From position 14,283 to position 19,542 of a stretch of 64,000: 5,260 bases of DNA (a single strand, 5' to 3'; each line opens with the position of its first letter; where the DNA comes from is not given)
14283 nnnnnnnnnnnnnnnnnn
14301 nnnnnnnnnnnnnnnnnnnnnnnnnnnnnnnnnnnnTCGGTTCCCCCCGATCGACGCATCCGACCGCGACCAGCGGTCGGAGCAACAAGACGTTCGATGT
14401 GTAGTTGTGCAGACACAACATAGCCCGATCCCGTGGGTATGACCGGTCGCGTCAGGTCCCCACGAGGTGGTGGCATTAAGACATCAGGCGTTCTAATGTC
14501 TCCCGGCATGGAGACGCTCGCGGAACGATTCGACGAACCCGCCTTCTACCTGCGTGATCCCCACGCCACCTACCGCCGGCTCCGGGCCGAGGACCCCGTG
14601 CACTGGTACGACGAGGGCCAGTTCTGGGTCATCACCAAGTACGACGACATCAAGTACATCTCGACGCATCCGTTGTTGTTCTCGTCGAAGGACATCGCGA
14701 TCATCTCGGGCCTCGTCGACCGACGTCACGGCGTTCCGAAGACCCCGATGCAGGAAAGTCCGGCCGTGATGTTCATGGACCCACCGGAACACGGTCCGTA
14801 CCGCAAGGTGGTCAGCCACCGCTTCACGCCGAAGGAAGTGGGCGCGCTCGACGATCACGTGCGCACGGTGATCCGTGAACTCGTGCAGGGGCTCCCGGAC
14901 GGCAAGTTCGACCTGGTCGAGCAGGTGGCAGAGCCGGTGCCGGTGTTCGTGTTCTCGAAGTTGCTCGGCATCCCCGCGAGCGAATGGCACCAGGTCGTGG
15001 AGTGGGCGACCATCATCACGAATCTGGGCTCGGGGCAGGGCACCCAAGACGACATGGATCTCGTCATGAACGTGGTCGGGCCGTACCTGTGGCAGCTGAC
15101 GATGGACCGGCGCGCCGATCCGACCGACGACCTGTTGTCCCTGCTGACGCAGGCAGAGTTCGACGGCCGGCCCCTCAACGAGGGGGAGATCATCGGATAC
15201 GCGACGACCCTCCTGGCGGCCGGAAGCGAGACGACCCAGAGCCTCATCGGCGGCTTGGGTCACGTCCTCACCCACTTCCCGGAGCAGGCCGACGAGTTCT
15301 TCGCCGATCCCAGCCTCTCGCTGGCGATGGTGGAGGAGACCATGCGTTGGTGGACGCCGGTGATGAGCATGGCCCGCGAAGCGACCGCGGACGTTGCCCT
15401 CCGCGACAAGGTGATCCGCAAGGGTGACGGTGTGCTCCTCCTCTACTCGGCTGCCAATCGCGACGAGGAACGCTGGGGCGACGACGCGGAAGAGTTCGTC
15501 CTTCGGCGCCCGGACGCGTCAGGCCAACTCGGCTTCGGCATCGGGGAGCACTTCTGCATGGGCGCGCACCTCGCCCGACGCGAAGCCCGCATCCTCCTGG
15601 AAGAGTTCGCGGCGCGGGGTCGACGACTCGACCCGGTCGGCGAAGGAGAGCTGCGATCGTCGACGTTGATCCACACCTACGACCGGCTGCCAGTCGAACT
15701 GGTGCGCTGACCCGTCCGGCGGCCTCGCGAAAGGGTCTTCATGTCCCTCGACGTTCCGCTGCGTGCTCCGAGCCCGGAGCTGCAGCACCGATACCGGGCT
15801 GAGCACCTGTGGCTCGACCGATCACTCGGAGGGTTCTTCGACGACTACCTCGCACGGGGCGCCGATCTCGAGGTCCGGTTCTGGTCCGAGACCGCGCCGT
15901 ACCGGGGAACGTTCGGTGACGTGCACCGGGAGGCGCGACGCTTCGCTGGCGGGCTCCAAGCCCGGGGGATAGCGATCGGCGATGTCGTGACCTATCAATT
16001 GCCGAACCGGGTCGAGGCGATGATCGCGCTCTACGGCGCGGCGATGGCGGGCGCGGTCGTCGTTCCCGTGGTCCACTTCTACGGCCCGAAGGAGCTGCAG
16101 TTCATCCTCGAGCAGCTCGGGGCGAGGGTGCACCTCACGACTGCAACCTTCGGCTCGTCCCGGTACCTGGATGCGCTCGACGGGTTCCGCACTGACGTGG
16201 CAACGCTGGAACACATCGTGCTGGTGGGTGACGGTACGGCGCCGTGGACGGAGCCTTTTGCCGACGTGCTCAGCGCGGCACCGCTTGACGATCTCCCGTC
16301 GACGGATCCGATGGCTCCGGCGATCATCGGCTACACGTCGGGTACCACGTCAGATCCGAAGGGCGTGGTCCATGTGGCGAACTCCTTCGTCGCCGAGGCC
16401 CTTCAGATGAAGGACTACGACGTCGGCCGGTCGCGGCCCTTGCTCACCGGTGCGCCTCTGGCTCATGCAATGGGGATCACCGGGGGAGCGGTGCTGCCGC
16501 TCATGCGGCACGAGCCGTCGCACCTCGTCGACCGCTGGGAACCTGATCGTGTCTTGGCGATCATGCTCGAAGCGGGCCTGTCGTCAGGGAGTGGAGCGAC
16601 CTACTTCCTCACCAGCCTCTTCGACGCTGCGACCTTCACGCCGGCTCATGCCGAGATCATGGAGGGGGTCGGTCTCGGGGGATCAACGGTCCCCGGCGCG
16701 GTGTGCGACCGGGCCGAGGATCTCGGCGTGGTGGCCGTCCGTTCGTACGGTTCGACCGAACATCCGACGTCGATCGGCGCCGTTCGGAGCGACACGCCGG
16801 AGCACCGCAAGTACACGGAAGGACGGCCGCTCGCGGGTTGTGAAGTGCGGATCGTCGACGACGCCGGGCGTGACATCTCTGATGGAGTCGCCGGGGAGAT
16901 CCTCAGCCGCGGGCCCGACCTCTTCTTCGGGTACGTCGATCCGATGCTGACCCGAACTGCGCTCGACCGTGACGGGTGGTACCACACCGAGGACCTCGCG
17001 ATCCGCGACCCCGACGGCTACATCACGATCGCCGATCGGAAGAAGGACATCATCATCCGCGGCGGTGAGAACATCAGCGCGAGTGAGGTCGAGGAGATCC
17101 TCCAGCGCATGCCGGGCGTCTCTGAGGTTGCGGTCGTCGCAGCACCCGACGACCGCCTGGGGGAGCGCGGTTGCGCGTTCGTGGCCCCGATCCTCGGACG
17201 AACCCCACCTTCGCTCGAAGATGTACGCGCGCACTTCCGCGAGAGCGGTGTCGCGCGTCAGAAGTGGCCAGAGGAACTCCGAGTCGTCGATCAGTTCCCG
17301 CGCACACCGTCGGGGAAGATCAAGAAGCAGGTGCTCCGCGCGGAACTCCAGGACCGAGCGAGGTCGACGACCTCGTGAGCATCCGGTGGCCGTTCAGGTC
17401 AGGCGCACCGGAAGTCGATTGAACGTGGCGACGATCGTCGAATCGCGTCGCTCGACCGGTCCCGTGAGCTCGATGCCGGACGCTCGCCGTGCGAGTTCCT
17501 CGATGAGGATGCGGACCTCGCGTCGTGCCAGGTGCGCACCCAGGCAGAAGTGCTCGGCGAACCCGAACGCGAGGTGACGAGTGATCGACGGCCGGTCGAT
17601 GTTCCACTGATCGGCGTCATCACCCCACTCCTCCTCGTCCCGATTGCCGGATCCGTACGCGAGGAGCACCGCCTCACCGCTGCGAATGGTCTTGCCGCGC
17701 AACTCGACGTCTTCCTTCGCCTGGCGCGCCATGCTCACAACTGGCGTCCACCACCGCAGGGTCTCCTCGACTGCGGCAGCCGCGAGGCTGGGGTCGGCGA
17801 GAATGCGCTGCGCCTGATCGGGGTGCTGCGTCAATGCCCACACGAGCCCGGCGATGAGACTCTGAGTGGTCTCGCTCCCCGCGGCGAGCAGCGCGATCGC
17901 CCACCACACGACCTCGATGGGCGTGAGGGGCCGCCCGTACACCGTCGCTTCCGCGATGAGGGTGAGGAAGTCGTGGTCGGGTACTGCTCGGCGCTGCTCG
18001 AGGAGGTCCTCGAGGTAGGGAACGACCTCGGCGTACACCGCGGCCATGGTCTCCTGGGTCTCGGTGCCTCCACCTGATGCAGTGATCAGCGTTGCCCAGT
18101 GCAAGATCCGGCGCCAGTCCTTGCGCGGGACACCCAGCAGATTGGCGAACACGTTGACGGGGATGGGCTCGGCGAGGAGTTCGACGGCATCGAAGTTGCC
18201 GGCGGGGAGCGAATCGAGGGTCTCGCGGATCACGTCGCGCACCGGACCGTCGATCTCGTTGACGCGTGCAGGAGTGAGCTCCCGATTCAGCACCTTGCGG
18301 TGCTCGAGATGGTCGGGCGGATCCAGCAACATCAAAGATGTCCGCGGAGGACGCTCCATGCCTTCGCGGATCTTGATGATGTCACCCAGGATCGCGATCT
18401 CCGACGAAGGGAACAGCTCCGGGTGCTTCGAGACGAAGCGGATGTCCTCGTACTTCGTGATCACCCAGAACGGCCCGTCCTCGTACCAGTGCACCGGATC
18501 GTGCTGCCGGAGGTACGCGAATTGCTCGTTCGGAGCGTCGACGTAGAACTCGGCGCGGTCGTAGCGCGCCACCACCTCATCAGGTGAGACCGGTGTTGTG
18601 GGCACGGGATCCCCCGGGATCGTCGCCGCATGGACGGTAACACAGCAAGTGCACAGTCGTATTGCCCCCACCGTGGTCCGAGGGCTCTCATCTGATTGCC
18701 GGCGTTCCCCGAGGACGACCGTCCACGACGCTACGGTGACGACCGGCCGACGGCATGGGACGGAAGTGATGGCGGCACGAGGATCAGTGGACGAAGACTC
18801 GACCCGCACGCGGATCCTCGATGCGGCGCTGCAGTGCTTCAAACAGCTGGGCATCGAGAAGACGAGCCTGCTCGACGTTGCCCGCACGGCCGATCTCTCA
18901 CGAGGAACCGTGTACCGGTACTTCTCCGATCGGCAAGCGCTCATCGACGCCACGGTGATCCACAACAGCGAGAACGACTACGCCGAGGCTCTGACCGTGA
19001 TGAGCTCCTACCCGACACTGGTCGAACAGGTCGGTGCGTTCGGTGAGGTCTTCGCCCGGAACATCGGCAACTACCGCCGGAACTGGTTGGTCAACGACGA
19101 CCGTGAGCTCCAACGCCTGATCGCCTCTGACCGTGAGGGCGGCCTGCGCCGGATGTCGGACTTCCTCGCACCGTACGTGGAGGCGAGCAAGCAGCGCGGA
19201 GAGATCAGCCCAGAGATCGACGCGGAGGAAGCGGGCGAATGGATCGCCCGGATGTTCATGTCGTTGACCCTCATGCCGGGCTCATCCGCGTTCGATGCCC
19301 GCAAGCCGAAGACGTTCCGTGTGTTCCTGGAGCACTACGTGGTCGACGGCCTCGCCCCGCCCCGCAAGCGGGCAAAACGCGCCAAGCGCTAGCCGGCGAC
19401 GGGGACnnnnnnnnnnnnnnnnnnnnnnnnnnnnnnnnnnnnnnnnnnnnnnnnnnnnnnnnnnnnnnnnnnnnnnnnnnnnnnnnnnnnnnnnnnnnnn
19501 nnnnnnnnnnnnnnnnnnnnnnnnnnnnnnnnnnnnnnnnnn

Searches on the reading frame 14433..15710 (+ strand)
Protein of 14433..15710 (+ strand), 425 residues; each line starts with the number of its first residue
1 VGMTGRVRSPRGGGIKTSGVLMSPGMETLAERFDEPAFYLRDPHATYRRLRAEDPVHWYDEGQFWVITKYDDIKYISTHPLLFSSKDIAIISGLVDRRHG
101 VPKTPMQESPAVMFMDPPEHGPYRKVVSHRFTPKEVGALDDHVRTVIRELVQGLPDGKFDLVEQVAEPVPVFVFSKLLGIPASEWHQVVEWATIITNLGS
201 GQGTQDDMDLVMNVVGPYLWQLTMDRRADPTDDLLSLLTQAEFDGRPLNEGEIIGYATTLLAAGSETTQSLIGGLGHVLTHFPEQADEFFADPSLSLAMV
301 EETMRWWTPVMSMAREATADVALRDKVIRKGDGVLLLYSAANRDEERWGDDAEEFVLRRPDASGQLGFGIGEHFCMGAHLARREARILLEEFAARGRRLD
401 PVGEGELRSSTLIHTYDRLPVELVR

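Call 10: search_protein_families(library=pfam, proteins=[window:14433-15710:+])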
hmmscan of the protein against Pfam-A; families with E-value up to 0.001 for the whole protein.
window:14433-15710:+ (425 aa): 1 family
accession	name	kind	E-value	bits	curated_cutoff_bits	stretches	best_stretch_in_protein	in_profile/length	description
PF00067.27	p450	-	1.5e-18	67.3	22.8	1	298-390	326-426/462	Cytochrome P450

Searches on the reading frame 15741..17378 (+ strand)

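Call 10: search_protein_families(library=pfam, proteins=[window:15741-17378:+])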
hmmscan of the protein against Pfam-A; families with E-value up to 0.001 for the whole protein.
window:15741-17378:+ (545 aa): 2 families
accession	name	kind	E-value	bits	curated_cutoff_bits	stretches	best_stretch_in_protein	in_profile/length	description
PF00501.34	AMP-binding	-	1.5e-59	202.2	29.9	1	54-398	20-383/384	AMP-binding enzyme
PF13193.12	AMP-binding_C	-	1e-14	55.6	24.5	1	449-526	1-76/76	AMP-binding enzyme C-terminal domain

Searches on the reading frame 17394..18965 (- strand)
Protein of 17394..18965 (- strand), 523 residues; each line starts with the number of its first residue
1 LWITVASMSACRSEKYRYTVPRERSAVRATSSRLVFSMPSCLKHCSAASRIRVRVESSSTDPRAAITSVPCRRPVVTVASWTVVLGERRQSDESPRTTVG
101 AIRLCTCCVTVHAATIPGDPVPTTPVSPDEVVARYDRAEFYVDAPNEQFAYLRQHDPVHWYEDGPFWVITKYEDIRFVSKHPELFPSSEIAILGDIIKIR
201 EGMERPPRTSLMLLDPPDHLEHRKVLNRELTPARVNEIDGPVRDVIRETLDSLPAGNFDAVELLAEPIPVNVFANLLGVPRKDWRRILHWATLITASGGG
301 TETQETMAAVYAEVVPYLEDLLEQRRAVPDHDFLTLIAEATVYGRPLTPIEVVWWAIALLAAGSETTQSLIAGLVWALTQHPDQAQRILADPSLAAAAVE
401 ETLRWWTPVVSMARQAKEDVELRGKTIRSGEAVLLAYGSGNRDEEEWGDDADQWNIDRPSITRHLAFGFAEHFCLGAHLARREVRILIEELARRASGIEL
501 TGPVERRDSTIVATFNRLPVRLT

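Call 10: search_protein_families(library=pfam, proteins=[window:17394-18965:-])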
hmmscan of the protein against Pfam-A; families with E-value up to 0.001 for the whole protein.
window:17394-18965:- (523 aa): 1 family
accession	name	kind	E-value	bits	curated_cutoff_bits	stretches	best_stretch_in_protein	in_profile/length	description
PF00067.27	p450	-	1.8e-18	67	22.8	1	333-491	241-428/462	Cytochrome P450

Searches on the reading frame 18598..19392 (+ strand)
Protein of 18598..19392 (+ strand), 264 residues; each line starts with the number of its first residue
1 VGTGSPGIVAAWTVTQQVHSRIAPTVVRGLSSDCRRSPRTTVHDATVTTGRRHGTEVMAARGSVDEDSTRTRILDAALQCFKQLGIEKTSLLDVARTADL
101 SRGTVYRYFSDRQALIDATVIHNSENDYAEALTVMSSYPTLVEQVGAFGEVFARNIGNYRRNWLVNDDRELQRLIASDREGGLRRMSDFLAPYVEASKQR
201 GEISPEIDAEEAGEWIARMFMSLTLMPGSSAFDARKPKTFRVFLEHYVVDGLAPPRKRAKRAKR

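Call 18: search_protein_families(library=pfam, proteins=[window:18598-19392:+])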
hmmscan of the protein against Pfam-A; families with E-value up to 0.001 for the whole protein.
window:18598-19392:+ (264 aa): 1 family
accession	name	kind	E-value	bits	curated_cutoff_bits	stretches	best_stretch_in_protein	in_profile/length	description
PF00440.29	TetR_N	-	1.4e-13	50.8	24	1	73-118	1-46/47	Bacterial regulatory proteins, tetR family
